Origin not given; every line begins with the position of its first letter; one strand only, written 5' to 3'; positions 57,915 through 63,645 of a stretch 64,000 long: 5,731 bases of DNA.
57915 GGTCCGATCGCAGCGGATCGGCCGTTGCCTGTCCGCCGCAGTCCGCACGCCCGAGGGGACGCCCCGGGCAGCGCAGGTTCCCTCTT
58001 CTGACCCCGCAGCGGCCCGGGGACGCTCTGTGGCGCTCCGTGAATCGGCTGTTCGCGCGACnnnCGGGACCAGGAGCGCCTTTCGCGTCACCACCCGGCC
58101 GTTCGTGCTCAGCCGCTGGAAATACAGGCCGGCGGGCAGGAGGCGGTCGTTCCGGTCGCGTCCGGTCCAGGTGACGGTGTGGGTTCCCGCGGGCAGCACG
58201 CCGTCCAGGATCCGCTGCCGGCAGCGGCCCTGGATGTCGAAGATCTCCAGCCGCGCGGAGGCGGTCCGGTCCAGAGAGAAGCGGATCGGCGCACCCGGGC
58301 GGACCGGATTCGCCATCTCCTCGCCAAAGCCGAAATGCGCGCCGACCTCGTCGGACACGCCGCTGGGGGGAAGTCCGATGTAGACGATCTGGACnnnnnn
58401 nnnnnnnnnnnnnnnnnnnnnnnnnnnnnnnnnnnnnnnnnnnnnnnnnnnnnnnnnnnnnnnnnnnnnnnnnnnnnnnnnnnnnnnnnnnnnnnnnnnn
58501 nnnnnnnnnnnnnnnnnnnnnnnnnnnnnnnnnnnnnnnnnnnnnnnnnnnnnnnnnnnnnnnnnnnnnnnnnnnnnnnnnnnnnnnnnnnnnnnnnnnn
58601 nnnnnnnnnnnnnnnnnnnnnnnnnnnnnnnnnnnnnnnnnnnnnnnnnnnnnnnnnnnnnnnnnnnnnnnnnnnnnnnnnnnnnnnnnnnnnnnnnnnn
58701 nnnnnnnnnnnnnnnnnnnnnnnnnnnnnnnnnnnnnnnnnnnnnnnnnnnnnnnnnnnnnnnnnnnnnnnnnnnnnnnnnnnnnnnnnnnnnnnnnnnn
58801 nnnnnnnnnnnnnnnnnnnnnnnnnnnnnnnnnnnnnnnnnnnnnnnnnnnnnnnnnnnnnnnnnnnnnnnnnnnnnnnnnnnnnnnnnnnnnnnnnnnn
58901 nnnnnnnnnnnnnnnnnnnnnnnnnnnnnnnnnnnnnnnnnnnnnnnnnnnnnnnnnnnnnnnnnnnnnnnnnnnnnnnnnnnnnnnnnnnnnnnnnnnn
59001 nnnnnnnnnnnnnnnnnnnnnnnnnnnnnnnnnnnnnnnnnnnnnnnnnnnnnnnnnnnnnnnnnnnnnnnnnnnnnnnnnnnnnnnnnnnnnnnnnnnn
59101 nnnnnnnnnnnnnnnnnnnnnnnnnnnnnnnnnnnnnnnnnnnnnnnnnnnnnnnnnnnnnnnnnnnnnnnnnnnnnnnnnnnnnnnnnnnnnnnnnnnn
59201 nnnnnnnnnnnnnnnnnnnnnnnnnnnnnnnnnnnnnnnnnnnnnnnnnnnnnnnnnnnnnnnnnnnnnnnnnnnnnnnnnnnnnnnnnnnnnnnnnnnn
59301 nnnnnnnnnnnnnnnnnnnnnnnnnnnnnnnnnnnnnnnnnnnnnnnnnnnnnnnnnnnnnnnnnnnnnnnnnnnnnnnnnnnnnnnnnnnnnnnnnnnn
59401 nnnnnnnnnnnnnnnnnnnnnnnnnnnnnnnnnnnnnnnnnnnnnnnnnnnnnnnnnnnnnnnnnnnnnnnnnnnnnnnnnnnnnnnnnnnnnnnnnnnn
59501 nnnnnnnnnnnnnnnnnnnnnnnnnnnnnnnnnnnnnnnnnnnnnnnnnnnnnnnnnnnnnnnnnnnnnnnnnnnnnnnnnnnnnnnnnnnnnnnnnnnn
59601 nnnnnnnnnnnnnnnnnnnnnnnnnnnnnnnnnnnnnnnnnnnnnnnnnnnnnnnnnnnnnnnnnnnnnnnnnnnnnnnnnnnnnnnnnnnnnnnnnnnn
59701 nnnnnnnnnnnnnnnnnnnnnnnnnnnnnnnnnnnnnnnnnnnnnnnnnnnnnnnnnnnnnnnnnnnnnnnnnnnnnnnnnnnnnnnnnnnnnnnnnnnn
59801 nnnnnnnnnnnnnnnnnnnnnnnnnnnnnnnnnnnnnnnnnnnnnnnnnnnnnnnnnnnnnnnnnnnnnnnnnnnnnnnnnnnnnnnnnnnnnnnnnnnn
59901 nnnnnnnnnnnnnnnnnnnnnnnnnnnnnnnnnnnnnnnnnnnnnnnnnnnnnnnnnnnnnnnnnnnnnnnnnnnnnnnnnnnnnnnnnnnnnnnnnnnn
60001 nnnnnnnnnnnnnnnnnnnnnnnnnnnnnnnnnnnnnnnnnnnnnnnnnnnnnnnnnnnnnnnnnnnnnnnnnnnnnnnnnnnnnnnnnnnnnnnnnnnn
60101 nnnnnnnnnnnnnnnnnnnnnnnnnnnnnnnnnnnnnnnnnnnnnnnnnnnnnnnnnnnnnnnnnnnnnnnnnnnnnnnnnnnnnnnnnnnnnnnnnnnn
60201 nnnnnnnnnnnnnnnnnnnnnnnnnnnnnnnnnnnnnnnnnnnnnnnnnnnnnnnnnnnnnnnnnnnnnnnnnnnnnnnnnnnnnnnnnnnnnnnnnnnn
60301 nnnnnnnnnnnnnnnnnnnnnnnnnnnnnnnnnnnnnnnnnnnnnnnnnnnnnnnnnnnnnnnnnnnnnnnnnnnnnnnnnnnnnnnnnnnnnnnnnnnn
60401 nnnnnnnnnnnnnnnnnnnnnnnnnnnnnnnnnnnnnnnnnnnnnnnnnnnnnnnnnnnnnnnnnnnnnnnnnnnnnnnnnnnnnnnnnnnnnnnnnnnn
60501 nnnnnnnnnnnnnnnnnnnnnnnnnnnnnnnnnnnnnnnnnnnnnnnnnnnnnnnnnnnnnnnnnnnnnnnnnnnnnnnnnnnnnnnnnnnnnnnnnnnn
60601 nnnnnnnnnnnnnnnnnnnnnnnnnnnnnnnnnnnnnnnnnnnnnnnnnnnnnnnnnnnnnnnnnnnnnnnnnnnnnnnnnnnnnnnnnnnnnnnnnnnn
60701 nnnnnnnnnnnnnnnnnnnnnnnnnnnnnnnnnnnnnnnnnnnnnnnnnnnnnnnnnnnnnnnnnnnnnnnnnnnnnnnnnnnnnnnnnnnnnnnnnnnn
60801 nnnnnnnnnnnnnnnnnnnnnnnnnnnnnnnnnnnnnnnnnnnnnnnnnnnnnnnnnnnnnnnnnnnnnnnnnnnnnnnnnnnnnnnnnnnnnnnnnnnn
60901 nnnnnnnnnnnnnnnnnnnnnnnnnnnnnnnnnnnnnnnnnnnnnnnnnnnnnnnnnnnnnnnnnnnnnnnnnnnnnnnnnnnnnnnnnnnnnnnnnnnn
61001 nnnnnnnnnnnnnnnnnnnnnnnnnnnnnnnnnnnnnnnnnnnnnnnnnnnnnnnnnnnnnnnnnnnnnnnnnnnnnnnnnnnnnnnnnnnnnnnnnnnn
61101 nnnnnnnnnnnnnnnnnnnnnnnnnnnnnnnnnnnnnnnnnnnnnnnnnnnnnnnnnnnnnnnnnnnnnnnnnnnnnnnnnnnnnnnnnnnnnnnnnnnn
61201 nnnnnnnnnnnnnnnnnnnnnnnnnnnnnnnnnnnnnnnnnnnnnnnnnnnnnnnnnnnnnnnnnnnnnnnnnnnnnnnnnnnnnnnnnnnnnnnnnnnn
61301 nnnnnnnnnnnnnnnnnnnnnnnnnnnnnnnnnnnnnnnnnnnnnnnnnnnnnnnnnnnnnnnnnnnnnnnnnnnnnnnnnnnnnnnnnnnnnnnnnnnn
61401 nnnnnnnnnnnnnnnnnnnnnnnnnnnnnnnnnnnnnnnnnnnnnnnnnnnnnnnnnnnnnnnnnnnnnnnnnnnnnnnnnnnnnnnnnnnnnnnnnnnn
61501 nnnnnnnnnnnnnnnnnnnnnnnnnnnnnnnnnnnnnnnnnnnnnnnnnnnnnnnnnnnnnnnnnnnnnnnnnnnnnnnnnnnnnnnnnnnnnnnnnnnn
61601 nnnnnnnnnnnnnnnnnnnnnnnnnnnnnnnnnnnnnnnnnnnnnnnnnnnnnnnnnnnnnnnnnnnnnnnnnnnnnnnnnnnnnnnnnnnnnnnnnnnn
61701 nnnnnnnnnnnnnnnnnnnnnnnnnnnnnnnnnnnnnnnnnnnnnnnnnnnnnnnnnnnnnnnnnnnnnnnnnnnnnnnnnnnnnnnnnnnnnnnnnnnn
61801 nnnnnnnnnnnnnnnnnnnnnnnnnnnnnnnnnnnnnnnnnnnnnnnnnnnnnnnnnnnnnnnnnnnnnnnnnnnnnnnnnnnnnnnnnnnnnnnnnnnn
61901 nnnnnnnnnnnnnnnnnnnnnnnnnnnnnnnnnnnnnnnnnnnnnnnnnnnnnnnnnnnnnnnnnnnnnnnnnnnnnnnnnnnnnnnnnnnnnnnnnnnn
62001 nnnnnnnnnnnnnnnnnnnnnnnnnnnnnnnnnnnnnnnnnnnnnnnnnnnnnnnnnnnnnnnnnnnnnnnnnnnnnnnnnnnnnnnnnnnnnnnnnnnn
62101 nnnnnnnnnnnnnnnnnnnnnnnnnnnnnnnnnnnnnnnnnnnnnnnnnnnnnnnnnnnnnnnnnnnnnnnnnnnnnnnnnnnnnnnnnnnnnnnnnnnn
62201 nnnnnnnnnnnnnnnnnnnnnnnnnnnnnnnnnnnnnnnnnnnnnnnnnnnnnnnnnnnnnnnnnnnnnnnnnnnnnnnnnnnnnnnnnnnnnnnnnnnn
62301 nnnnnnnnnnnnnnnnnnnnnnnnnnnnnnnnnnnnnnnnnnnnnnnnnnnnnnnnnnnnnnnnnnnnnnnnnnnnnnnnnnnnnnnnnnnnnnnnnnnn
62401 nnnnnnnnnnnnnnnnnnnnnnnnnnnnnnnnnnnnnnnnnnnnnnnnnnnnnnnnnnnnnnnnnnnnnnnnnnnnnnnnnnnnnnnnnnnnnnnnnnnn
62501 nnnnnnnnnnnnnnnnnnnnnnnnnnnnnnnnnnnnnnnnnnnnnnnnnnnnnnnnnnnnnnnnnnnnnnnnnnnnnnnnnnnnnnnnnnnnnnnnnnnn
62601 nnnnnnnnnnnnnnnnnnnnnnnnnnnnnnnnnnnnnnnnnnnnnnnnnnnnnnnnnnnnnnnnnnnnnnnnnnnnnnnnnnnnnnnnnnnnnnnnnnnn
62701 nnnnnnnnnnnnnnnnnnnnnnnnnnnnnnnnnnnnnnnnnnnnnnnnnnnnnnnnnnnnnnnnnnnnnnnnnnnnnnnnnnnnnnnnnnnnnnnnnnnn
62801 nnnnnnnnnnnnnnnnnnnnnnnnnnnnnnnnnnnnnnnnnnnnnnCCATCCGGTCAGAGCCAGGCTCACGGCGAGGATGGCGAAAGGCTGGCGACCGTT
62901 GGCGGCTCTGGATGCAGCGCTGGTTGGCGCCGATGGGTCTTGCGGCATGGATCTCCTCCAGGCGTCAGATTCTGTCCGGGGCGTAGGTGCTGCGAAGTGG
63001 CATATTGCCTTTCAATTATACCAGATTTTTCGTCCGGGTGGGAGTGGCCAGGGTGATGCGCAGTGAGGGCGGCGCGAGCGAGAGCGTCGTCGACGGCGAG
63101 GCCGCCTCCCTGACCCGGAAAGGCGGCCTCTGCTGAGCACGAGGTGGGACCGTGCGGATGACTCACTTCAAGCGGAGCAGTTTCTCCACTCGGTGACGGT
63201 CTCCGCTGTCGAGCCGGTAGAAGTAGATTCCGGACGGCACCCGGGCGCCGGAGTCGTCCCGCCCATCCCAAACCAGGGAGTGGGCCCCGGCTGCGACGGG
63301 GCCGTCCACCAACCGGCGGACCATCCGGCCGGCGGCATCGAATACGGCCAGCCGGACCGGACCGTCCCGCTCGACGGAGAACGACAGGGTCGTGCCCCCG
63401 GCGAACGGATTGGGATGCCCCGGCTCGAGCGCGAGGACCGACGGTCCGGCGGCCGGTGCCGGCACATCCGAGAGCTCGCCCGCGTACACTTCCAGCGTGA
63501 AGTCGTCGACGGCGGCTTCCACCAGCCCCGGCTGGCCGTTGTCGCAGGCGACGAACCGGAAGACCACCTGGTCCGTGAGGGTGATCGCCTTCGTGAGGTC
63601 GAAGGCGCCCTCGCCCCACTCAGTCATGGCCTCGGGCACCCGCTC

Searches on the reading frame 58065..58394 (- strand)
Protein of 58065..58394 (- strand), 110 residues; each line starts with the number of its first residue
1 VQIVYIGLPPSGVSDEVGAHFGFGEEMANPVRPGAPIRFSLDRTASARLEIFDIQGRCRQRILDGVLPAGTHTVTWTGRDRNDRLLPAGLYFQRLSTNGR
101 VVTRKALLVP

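Call 39: search_protein_families(library=ncbifam, proteins=[window:58065-58394:-], max_evalue=1)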
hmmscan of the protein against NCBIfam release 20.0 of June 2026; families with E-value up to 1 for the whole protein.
window:58065-58394:- (110 aa): 4 families
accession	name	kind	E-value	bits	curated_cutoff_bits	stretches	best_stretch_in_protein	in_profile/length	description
TIGR04183.1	Por_Secre_tail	domain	2.3e-05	24.3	23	1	29-105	4-68/72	T9SS type A sorting domain-containing protein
NF005176.1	PRK06655.1-1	equivalog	0.00023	21.1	230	1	44-98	96-150/197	flagellar hook assembly protein FlgD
NF033707.1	T9SS_sortase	equivalog_domain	0.0055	14.4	420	1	28-97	1003-1077/1095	type IX secretion system sortase PorU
NF009453.0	PRK12813.1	equivalog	0.012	15.1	264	1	34-95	110-171/223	flagellar basal body rod modification protein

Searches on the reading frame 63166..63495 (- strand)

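Call 39: search_protein_families(library=ncbifam, proteins=[window:63166-63495:-], max_evalue=1)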
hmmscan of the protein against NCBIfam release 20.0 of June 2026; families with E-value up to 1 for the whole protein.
window:63166-63495:- (110 aa): 11 families
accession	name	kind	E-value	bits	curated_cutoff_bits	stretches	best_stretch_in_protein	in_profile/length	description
NF033707.1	T9SS_sortase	equivalog_domain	7.8e-08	30.4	420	1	27-96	1002-1076/1095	type IX secretion system sortase PorU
NF005176.1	PRK06655.1-1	equivalog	1.7e-07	31.4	230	1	47-94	99-146/197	flagellar hook assembly protein FlgD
TIGR04183.1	Por_Secre_tail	domain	1.8e-07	31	23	1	28-106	3-69/72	T9SS type A sorting domain-containing protein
NF009276.0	PRK12633.1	equivalog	3.2e-06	27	383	1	36-99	119-183/234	flagellar basal body rod modification protein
NF009453.0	PRK12813.1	equivalog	6.8e-06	25.8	264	1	47-102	126-178/223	flagellar basal body rod modification protein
NF009277.0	PRK12634.1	equivalog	1.6e-05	25.1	333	1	44-91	121-168/221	flagellar basal body rod modification protein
NF009452.0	PRK12812.1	equivalog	9.3e-05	21.8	258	1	44-93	151-202/289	flagellar basal body rod modification protein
NF052323.1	T9SSA_dep_M6i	equivalog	0.0001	20.4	600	1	27-98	961-1027/1043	T9SS-dependent M6-like inactivated metalloprotease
NF053608.1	Lsa66_OmpA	equivalog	0.00012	20.7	700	1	72-106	203-237/581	fibronectin-binding adhesin Lsa66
NF052228.1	T9SS_PorZ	equivalog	0.00073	18.1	260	1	65-93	711-738/757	type IX secretion system anionic LPS delivery protein PorZ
NF038113.1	T9SSA_dep_M36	equivalog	0.015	13.5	885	1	27-107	796-867/869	T9SS-dependent M36 family metallopeptidase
